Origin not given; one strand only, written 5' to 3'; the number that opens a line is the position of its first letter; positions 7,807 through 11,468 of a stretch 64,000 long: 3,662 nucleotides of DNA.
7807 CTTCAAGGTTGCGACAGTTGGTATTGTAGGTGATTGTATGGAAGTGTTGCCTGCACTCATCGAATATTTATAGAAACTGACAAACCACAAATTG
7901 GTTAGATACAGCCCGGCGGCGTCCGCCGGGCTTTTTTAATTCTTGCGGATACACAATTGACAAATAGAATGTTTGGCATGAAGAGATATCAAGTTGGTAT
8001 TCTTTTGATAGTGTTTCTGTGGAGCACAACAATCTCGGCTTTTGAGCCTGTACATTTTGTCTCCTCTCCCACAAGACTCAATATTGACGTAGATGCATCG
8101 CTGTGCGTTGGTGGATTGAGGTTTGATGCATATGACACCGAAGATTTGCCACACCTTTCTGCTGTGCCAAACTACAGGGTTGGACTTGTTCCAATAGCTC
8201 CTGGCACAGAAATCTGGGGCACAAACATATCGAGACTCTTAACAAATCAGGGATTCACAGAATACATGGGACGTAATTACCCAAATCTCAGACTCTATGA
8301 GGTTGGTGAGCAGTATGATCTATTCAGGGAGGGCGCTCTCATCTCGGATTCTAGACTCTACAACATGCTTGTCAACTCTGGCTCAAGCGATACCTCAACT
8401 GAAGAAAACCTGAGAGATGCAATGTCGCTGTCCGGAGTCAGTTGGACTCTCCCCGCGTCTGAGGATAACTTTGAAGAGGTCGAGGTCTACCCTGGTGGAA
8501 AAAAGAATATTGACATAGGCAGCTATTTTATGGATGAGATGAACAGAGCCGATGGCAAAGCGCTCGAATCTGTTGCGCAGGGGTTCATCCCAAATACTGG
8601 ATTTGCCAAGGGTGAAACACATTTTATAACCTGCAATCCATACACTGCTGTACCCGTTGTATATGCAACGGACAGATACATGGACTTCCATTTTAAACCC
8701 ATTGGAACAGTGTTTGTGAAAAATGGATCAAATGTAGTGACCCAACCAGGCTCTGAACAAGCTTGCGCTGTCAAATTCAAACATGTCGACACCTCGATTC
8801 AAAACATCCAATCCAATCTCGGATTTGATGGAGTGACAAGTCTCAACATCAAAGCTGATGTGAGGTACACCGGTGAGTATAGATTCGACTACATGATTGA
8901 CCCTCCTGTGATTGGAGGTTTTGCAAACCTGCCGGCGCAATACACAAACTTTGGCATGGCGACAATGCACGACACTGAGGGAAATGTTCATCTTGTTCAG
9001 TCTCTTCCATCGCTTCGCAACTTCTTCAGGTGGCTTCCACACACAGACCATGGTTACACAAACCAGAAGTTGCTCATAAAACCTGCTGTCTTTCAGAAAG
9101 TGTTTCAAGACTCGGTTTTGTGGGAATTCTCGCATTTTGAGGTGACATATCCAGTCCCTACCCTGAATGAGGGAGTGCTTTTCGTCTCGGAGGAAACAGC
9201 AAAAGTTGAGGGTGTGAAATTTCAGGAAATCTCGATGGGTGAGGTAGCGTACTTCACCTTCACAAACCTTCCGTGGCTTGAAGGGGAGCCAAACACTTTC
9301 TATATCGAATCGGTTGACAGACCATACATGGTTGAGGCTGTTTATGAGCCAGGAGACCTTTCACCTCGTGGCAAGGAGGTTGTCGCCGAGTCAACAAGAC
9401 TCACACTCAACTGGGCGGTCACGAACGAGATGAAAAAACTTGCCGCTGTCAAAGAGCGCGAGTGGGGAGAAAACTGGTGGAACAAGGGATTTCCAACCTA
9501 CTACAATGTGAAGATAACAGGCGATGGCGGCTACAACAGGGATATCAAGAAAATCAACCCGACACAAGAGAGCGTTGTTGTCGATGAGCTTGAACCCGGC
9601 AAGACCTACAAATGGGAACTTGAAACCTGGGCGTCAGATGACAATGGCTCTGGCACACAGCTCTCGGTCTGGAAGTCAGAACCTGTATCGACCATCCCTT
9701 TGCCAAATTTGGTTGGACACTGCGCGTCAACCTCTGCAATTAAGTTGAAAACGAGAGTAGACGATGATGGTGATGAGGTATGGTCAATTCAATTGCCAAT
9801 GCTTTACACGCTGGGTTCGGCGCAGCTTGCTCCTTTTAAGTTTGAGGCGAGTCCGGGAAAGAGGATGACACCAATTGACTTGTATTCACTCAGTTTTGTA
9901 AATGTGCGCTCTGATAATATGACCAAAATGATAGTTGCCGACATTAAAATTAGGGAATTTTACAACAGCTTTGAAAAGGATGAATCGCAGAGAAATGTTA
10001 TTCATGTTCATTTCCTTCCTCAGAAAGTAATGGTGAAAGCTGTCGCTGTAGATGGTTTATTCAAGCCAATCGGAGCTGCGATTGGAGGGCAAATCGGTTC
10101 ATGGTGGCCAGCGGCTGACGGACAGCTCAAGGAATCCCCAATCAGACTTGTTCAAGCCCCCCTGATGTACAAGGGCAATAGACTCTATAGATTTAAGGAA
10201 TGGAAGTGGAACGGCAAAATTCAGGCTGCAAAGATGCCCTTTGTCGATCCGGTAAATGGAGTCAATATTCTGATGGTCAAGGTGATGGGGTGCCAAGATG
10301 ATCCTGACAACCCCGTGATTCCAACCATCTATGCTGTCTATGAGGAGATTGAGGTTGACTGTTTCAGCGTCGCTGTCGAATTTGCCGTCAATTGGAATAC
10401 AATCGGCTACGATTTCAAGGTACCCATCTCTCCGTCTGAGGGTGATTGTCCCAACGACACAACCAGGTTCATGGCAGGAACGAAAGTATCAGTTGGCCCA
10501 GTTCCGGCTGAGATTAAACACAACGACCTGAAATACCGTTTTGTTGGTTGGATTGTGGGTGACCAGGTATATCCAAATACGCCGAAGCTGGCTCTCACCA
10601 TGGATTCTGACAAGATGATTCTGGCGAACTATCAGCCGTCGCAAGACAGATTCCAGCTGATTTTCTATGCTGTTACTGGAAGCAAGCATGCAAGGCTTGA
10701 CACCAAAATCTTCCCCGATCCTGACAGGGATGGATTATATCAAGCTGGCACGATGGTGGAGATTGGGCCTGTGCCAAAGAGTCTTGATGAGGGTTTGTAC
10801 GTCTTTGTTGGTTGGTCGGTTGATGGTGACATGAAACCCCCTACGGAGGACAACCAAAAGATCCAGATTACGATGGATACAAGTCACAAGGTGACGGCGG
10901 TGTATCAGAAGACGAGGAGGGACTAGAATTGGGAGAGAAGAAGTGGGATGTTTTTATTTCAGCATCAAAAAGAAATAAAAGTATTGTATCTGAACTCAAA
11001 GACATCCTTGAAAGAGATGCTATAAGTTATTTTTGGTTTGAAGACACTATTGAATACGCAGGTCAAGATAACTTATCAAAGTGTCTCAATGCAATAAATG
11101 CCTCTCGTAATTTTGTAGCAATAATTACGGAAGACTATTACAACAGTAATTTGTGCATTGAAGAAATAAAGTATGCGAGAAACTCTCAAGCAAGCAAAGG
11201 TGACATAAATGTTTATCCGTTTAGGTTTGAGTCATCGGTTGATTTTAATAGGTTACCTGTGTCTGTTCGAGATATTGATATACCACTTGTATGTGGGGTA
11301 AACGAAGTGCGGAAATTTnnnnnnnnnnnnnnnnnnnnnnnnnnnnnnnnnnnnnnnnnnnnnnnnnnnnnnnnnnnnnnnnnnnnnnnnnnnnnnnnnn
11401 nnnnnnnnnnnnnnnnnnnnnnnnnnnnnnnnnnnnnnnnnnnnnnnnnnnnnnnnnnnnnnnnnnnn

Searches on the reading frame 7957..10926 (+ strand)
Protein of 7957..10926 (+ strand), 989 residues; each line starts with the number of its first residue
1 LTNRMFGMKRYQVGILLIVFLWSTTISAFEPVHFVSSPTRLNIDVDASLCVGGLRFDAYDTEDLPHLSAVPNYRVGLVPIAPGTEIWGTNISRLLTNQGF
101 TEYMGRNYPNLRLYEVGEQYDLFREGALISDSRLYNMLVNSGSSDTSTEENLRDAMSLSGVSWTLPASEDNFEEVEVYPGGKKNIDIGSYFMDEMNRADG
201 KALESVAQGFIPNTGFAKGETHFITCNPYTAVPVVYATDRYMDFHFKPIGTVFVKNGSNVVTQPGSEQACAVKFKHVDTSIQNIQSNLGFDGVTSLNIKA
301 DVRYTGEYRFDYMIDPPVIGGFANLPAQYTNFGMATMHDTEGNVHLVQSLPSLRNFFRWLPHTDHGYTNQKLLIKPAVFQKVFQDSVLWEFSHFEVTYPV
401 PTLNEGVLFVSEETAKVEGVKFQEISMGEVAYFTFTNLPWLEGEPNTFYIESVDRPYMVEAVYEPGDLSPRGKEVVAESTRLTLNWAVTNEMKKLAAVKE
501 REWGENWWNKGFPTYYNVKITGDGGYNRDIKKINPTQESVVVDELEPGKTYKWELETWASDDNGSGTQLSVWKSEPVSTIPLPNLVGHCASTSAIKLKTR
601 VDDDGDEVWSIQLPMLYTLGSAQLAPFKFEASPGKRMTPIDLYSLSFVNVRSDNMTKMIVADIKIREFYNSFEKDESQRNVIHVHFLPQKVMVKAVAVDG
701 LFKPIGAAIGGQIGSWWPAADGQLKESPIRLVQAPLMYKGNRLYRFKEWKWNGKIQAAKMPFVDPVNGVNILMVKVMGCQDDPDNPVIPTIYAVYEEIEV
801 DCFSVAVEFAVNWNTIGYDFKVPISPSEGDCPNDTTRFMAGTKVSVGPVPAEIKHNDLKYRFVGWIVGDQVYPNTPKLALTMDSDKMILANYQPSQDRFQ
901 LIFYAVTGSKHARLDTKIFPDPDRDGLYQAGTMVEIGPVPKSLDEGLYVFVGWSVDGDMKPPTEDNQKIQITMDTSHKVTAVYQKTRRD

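Call 3: search_protein_families(library=pfam, proteins=[window:7957-10926:+], max_evalue=0.1)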
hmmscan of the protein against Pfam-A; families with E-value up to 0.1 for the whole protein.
window:7957-10926:+ (989 aa): 3 families
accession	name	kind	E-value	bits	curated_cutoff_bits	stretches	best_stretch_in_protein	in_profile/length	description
PF18998.6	Flg_new_2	-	2.7e-07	30.9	23.6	1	926-985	17-71/73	Divergent InlB B-repeat domain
PF06483.16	ChiC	-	0.03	14.7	27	1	855-888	35-68/176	Chitinase C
PF00041.27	fn3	-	0.049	14.3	25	0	514-556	30-67/84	Fibronectin type III domain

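Call 4: search_protein_families(library=padloc, proteins=[window:7957-10926:+], max_evalue=0.1)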
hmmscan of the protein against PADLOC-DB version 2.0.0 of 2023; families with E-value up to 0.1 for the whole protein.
window:7957-10926:+ (989 aa): 0 families

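Call 8: search_protein_families(library=ncbifam, proteins=[window:7957-10926:+], max_evalue=0.1)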
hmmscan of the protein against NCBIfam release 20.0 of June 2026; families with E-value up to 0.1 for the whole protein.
window:7957-10926:+ (989 aa): 1 family
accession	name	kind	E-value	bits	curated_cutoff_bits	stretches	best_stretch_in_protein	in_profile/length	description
TIGR02543.1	List_Bact_rpt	repeat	0.044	14.1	20.95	0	948-979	6-36/44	TIGR02543 family repeat protein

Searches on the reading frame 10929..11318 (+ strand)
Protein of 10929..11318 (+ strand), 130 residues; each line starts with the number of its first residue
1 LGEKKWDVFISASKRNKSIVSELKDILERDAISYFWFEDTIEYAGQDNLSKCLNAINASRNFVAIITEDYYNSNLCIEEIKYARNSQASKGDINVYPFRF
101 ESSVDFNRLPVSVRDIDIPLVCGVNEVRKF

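Call 62: search_protein_families(library=padloc, proteins=[window:10929-11318:+], max_evalue=10)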
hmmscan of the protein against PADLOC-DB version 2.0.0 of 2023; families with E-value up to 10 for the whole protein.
window:10929-11318:+ (130 aa): 12 families
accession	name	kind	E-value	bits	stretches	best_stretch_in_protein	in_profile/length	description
PDLC00426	ThsB1|ThsB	-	0.0002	18.8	1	3-85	235-323/352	TIR-like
PDLC05062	PDC-S66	-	0.00024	18.7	1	3-74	146-217/282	-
PDLC00425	ThsB1|ThsB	-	0.00074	16.7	1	4-85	250-337/389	TIR-like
PDLC00423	ThsB1|ThsB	-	0.0022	15.7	1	3-103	33-136/190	TIR-like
PDLC02961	RT-TIR_XII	-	0.0025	14.8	1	5-92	347-428/475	single gene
PDLC00729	Effector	-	0.0041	14.6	1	5-69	3-67/310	TIR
PDLC00419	ThsB1|ThsB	-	0.0044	14.9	1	7-97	29-121/165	TIR-like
PDLC00436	ThsB1|ThsB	-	0.0068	13.9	1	5-97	35-129/183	TIR-like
PDLC00731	Effector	-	0.0074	13.3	1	4-69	153-218/306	TIR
PDLC00422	ThsB1|ThsB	-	0.0089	13.5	1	3-40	38-77/194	TIR-like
PDLC03223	MTase_II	-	0.025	11.1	1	63-113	149-199/469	Type II methyltransferase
PDLC02371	PycTIR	-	0.039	11.3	1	5-69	151-214/288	-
